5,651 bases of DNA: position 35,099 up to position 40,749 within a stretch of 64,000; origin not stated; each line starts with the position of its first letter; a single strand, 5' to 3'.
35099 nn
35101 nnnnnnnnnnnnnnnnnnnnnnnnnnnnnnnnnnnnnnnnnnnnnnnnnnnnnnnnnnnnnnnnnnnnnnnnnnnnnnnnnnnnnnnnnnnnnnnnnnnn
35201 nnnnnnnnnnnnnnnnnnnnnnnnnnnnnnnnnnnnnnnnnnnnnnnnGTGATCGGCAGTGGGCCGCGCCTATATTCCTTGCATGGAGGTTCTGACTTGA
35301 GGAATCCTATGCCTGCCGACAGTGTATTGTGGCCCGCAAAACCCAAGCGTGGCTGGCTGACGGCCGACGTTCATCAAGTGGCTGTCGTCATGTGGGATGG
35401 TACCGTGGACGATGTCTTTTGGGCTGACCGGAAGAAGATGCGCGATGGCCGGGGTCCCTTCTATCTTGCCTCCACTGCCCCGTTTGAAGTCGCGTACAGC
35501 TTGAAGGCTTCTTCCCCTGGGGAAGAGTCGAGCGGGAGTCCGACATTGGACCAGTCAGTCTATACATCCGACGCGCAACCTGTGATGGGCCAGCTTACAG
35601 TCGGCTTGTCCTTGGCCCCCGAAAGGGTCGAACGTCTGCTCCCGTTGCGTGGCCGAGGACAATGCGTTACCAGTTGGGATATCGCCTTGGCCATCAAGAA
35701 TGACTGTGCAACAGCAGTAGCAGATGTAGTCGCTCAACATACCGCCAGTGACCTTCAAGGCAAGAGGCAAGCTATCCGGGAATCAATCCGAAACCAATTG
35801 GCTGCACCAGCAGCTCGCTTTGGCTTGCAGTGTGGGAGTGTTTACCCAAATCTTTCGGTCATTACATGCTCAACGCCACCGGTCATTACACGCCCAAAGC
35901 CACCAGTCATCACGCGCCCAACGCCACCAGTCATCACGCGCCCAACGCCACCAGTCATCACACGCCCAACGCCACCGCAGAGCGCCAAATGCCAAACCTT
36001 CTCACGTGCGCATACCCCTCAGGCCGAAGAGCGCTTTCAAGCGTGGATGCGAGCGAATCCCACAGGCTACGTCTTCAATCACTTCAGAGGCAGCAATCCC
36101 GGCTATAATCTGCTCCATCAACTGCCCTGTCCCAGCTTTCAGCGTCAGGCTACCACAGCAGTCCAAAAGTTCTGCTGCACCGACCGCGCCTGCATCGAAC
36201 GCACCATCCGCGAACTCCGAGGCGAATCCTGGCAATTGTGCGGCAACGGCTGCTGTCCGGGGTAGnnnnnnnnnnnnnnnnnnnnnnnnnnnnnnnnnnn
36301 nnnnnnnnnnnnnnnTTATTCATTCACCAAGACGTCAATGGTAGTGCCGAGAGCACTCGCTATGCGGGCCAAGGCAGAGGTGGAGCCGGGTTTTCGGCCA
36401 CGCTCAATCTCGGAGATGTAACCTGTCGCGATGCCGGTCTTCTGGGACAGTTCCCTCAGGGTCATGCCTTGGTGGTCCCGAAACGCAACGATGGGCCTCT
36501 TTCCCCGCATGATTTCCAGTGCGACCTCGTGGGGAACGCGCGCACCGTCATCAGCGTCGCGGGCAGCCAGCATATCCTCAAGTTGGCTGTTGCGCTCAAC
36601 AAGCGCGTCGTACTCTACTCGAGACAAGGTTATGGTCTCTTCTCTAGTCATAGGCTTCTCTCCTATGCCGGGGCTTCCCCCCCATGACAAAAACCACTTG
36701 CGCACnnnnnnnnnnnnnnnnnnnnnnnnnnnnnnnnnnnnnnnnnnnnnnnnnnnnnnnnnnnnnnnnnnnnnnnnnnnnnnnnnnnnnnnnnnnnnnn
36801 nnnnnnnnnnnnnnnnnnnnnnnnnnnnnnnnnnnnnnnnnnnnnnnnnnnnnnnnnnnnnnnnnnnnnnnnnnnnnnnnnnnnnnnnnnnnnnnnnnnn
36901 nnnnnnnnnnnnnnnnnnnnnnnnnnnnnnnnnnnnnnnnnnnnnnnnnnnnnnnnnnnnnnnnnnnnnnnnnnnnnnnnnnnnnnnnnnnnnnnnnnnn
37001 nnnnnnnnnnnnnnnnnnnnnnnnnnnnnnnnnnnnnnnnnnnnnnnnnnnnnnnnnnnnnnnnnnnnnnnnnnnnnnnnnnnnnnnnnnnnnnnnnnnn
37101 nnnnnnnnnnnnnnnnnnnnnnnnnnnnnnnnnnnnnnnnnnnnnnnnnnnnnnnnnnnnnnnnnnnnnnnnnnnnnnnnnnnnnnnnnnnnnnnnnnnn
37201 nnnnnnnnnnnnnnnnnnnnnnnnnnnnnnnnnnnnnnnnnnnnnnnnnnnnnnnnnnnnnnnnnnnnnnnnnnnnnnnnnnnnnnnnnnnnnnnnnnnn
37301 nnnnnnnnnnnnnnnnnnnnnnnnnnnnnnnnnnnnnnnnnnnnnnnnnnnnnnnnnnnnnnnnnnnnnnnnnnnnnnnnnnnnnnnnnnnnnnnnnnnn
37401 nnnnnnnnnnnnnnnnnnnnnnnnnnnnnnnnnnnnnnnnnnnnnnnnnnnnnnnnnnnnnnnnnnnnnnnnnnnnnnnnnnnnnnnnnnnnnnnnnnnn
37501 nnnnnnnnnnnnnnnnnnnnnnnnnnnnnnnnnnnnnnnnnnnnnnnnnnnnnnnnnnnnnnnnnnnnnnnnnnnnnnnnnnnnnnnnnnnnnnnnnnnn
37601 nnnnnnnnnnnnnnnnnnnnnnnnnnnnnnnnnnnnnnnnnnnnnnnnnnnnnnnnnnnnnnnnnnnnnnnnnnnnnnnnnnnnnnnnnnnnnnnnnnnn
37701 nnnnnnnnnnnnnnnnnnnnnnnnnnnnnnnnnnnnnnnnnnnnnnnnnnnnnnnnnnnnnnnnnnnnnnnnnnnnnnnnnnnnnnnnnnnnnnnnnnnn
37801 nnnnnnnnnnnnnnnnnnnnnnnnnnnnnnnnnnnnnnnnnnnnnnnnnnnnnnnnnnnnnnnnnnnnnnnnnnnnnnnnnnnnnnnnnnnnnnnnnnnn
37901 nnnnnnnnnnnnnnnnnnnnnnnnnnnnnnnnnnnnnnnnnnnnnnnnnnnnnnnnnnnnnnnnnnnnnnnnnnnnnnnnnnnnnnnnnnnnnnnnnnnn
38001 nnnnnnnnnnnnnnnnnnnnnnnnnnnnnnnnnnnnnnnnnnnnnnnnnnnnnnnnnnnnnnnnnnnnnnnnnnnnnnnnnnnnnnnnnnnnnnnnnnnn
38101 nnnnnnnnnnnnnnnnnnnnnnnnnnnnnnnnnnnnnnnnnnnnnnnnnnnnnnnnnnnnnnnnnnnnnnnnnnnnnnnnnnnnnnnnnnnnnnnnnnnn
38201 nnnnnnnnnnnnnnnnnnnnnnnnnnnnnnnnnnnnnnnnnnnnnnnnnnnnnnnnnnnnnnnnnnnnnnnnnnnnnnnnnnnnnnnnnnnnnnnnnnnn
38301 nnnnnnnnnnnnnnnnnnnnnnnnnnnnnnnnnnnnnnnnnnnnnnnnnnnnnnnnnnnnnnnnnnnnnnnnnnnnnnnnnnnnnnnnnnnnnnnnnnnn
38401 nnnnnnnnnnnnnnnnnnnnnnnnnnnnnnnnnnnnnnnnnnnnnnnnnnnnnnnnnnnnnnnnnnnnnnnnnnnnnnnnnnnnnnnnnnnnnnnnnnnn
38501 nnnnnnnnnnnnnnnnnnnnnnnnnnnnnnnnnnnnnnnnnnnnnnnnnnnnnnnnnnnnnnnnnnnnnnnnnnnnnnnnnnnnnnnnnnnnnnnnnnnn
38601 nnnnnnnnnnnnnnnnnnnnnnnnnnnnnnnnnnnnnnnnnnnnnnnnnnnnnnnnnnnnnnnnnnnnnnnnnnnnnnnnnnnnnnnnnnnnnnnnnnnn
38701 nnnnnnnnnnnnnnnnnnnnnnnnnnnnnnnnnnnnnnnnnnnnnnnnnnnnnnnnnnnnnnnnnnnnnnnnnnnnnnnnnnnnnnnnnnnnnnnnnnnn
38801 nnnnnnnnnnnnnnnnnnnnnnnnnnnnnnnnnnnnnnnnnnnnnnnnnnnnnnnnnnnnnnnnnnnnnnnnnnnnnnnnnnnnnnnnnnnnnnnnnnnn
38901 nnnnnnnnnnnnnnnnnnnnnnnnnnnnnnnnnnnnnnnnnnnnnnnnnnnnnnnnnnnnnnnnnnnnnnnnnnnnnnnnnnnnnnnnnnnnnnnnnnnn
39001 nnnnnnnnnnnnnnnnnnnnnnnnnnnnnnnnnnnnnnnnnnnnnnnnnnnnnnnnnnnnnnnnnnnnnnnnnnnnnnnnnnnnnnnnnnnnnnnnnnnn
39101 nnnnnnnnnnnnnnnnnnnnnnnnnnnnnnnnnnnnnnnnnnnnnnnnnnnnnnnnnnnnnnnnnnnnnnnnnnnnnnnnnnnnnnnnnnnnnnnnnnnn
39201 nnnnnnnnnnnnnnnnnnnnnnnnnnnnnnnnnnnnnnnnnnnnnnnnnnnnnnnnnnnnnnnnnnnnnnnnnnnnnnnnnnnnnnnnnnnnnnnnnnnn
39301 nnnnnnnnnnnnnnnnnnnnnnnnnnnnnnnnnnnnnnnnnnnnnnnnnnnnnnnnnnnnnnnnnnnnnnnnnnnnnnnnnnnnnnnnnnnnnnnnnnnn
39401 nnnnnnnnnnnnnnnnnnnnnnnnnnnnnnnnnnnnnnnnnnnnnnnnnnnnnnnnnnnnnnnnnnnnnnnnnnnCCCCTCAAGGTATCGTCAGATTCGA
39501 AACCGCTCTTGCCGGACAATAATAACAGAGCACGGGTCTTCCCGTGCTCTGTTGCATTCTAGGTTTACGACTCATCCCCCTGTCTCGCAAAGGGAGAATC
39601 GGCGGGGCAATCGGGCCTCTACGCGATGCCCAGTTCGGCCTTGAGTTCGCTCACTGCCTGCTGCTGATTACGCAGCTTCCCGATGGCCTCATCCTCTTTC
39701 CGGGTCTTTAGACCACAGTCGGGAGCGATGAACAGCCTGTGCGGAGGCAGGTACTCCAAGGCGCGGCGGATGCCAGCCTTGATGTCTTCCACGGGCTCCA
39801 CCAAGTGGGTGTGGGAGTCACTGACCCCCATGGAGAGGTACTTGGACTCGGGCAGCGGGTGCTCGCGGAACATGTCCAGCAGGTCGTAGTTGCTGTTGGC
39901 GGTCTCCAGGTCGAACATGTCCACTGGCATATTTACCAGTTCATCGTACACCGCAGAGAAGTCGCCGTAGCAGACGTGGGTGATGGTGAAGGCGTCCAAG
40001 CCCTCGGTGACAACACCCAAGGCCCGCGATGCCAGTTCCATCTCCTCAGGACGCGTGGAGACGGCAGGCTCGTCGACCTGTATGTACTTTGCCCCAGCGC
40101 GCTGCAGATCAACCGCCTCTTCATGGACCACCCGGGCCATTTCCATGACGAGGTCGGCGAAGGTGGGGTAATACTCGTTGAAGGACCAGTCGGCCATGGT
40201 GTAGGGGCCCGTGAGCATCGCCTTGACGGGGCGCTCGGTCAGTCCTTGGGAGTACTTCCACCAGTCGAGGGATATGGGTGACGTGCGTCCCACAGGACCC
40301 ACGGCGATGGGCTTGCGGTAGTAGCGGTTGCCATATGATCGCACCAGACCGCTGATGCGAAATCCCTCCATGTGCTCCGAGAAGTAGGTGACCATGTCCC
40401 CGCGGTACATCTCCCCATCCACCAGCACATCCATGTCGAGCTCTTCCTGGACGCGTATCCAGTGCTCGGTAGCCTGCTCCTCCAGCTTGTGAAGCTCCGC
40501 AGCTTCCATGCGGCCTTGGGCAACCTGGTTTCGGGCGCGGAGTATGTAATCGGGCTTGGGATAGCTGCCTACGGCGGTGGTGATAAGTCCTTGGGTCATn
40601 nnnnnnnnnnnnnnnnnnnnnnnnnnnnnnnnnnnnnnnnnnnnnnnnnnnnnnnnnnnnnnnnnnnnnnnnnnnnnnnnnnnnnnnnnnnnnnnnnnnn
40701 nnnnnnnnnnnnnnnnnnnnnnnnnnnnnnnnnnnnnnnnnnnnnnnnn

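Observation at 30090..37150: Cluster of three tandem, divergent SPFH/Band-7 paralogs with different output modules, bracketed by regulators and TGTCAC-type operator arrays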

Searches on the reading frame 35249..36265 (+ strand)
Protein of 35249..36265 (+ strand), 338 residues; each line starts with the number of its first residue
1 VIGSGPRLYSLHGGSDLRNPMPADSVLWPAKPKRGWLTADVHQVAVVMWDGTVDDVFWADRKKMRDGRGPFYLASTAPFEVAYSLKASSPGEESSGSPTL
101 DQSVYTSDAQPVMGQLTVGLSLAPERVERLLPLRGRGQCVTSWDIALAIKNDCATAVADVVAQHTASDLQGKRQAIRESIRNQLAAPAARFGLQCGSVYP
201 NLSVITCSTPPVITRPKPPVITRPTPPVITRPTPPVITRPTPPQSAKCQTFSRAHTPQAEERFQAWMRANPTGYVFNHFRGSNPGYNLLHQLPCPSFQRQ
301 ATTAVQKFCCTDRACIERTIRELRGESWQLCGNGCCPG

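Call 3: search_protein_families(library=pfam, proteins=[window:35249-36265:+], max_evalue=1)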
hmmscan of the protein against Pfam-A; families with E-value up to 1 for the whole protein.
window:35249-36265:+ (338 aa): 2 families
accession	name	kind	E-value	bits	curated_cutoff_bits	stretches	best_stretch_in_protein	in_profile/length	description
PF01145.31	Band_7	-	5.9e-05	23.6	23.6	1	96-194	49-136/176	SPFH domain / Band 7 family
PF13421.11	Band_7_1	-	0.074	13.1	24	1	136-201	124-192/211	SPFH domain-Band 7 family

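Call 4: search_protein_families(library=padloc, proteins=[window:35249-36265:+], max_evalue=1)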
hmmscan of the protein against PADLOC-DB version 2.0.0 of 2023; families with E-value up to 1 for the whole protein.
window:35249-36265:+ (338 aa): 0 families

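Call 28: search_protein_families(library=ncbifam, proteins=[window:35249-36265:+], max_evalue=1)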
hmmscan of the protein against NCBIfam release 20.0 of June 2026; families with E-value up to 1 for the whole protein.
window:35249-36265:+ (338 aa): 1 family
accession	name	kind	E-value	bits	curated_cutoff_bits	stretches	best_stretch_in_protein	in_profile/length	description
NF040983.1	BimA_second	exception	0.059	12.2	600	1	146-250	52-147/381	trimeric autotransporter actin-nucleating factor BimA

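Call 29: search_protein_families(library=phrogs, proteins=[window:35249-36265:+], max_evalue=0.1)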
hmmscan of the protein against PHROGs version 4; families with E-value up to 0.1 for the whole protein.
window:35249-36265:+ (338 aa): 0 families

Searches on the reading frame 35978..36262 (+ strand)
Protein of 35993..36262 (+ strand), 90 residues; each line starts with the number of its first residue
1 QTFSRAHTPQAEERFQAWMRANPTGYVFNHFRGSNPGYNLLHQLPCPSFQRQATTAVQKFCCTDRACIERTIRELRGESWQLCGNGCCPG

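Call 64: search_dna_similar(query=window:35993-36262:+, collection=plasmids, mode=protein, max_evalue=0.1, max_rows=12)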
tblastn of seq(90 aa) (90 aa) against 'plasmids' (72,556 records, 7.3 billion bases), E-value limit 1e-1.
No match.

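Call 74: predict_structure(alignment_id=A7)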
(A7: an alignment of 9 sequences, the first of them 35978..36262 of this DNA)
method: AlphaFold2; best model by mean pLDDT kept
length: 95 residues; sequences in the alignment: 9
mean_pLDDT: 86.7   pTM: 0.79
mean pLDDT of the five models: 86.7, 85.8, 85.3, 85.1, 84.2
residues with pLDDT >= 90: 49; 70-90: 40; 50-70: 5; < 50: 1
segments of 3 or more residues with pLDDT < 50: none
pLDDT, mean of each block of 10 residues (from residue 1): 78 80 93 87 90 79 92 94 90 82
secondary structure, 60 per line:
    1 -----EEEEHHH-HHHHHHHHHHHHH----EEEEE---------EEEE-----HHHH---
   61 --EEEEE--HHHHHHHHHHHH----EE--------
elements in order: E6-9 H14-26 E31-35 E45-48 H54-57 E63-67 H70-81

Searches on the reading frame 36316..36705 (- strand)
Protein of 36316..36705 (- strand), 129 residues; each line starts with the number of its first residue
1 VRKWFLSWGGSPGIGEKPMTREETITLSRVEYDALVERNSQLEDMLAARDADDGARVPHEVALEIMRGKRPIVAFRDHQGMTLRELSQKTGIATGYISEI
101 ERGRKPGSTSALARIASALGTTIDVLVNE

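Call 3: search_protein_families(library=pfam, proteins=[window:36316-36705:-], max_evalue=1)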
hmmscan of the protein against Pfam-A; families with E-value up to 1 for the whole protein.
window:36316-36705:- (129 aa): 9 families
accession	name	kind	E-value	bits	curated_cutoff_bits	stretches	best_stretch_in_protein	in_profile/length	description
PF01381.28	HTH_3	-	4.2e-11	43.2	23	1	74-126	3-55/55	Helix-turn-helix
PF13560.12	HTH_31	-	1.5e-09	38.5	27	1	75-124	9-59/64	Helix-turn-helix domain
PF13443.12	HTH_26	-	1.7e-05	25.4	22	1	78-123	8-54/63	Cro/C1-type HTH DNA-binding domain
PF12844.13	HTH_19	-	2.8e-05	24.4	30.2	1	76-124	8-56/64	Helix-turn-helix domain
PF13413.12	HTH_25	-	9.6e-05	22.6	24.6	1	75-104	5-34/62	Helix-turn-helix domain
PF13744.12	HTH_37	-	0.0036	17.5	27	1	72-127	23-79/80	Helix-turn-helix domain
PF04545.22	Sigma70_r4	-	0.0041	17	24.1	1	70-102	10-42/50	Sigma-70, region 4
PF09339.16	HTH_IclR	-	0.15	12.3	22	1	75-93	12-31/52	IclR helix-turn-helix domain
PF25708.1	Phage_T7_Gp5_9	-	0.2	12.1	24.5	1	23-46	2-26/46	Phage T7 gp5.9 RecBCD inhibitor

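Call 4: search_protein_families(library=padloc, proteins=[window:36316-36705:-], max_evalue=1)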
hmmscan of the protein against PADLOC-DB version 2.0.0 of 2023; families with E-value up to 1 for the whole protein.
window:36316-36705:- (129 aa): 17 families
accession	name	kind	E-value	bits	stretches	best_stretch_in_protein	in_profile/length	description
PDLC02926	HTH_VI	-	8.3e-11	40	1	74-127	8-61/92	-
PDLC04142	capH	-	3.5e-08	32.4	1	74-128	13-67/103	capH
PDLC03953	RmrA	-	6.3e-08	30.2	1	69-122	8-60/373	-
PDLC03665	Control_protein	-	1e-06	26.9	1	75-126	16-68/77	control protein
PDLC03949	RmrA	-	1e-05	22.6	1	74-124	9-59/363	-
PDLC03954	RmrA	-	4.1e-05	20.7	1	73-128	16-71/380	-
PDLC04775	PDC-M69A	-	7.8e-05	21.1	1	73-128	13-68/113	-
PDLC03946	RmrA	-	0.00041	17.2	1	73-125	8-60/357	-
PDLC03951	RmrA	-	0.001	16.1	1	74-126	15-67/400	-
PDLC03955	RmrA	-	0.0013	16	1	75-122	28-75/371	-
PDLC03668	Control_protein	-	0.003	16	1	75-112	16-53/79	control protein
PDLC03669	Control_protein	-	0.0051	15.1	1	76-115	18-57/96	control protein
PDLC03944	RmrA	-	0.0055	13.8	1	75-120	14-59/384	-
PDLC03952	RmrA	-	0.0066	13.3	1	76-124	31-79/395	-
PDLC04133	mad1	-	0.0083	14.4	1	76-103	1-28/60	mads_1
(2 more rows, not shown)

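Call 28: search_protein_families(library=ncbifam, proteins=[window:36316-36705:-], max_evalue=1)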
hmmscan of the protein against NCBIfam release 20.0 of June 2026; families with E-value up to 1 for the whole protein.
window:36316-36705:- (129 aa): 10 families
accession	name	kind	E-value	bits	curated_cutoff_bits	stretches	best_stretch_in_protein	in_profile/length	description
NF041677.1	trans_regClgR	equivalog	3.2e-11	43.3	170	1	76-124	17-65/113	transcriptional regulator ClgR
NF006015.0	PRK08154.1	subfamily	1.4e-08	34.3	204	1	68-128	32-91/314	anaerobic benzoate catabolism transcriptional regulator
NF041951.1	phage_RstR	subfamily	3.1e-06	27.4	80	1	69-129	4-64/108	RstR family transcriptional repressor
NF010465.0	PRK13890.1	equivalog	1e-05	25.6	96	1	73-127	11-65/121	conjugal transfer protein TrbA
TIGR03070.1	couple_hipB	subfamily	7.8e-05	22.6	71.65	1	72-122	7-57/58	type II toxin-antitoxin system Y4mF family antitoxin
NF047948.1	male_kill_WMK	equivalog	0.00026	20.6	300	1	74-127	12-65/300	WO male-killing family protein Wmk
NF046032.1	TransRegSlrRBacil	equivalog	0.0016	18.5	250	1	72-123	6-58/149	HTH-type transcriptional regulator SlrR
NF007408.0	PRK09943.1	equivalog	0.004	16.7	211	1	66-120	7-60/185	HTH-type transcriptional regulator PuuR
TIGR02607.1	antidote_HigA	equivalog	0.018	14.9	47.7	1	79-127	19-67/81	HigA family addiction module antitoxin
NF038139.1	Reg_Aceta_RamB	equivalog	0.03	13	700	1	74-122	9-57/465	acetate metabolism transcriptional regulator RamB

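Call 29: search_protein_families(library=phrogs, proteins=[window:36316-36705:-], max_evalue=0.1)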
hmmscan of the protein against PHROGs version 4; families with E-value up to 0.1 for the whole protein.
window:36316-36705:- (129 aa): 24 families
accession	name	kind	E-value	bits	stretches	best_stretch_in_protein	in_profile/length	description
phrog_7241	-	transcription regulation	2e-21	77.3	1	22-127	13-121/122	transcriptional regulator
phrog_8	-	transcription regulation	5.4e-10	40.2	1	66-127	161-216/346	transcriptional regulator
phrog_1373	-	transcription regulation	6.5e-08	33.7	1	29-127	52-123/166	transcriptional regulator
phrog_2439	-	transcription regulation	9.5e-08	32.3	1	73-127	13-67/367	transcriptional regulator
phrog_4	-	transcription regulation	2.8e-07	30.9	1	67-128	137-193/400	transcriptional repressor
phrog_3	-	transcription regulation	3.3e-07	31.4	1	65-124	86-141/430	transcriptional repressor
phrog_5823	-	transcription regulation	1.8e-06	28.4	1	72-127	11-67/404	transcriptional regulator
phrog_2328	-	transcription regulation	8.8e-05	23.3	1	73-124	21-72/128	transcriptional repressor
phrog_4583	-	transcription regulation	0.00018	22.5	1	77-129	20-72/81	transcriptional repressor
phrog_2967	-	transcription regulation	0.0002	22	1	75-126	18-69/225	transcriptional regulator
phrog_1468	-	transcription regulation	0.00032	21.3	1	80-121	20-60/67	transcriptional repressor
phrog_2104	-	unknown function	0.0017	19.5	1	70-116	42-88/103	-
phrog_4779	-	transcription regulation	0.0038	18.7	1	74-109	9-44/98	transcriptional regulator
phrog_3557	-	transcription regulation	0.007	17.6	1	81-127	26-72/142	transcriptional regulator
phrog_8038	-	unknown function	0.0086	16.9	1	82-105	18-41/66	-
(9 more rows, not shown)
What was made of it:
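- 36316..36651 (-): Gene F: XRE/HTH_3 regulator, convergent neighbour; probably NOT part of the system. HTH_3 4e-11 (call 3); phrog_7241 2e-21 (call 29).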

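Call 90: find_related_loci(query=window:36316-36651:-, collection=viral_contigs, flank=2000)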
Query window:36316-36651:- (111 aa) in viral_contigs; peptide patterns used: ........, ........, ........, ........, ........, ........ (x = any residue, [..] = any of these).
10 stretches matched a pattern, but none encodes a relative of the query by tblastn (E <= 1e-3).

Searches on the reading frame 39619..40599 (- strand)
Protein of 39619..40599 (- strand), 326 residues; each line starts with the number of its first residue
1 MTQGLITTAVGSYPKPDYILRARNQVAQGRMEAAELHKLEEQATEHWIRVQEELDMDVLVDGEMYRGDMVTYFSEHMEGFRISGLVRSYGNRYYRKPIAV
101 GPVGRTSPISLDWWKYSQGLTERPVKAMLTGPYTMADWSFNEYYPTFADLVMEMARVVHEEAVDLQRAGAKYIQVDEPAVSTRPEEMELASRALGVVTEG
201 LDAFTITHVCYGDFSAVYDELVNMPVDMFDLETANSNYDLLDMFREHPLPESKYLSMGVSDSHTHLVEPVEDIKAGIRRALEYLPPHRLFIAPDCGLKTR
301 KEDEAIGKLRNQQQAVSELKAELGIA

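Call 119: search_protein_families(library=pfam, proteins=[window:39619-40599:-], max_evalue=0.00001)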
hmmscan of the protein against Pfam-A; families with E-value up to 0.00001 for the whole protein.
window:39619-40599:- (326 aa): 2 families
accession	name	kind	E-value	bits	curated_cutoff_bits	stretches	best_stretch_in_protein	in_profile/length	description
PF01717.24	Meth_synt_2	-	1.9e-74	251.3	21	1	5-315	1-321/324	Cobalamin-independent synthase, Catalytic domain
PF08267.18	Meth_synt_1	-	3.6e-10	40.3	27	1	125-261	150-289/313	Cobalamin-independent synthase, N-terminal domain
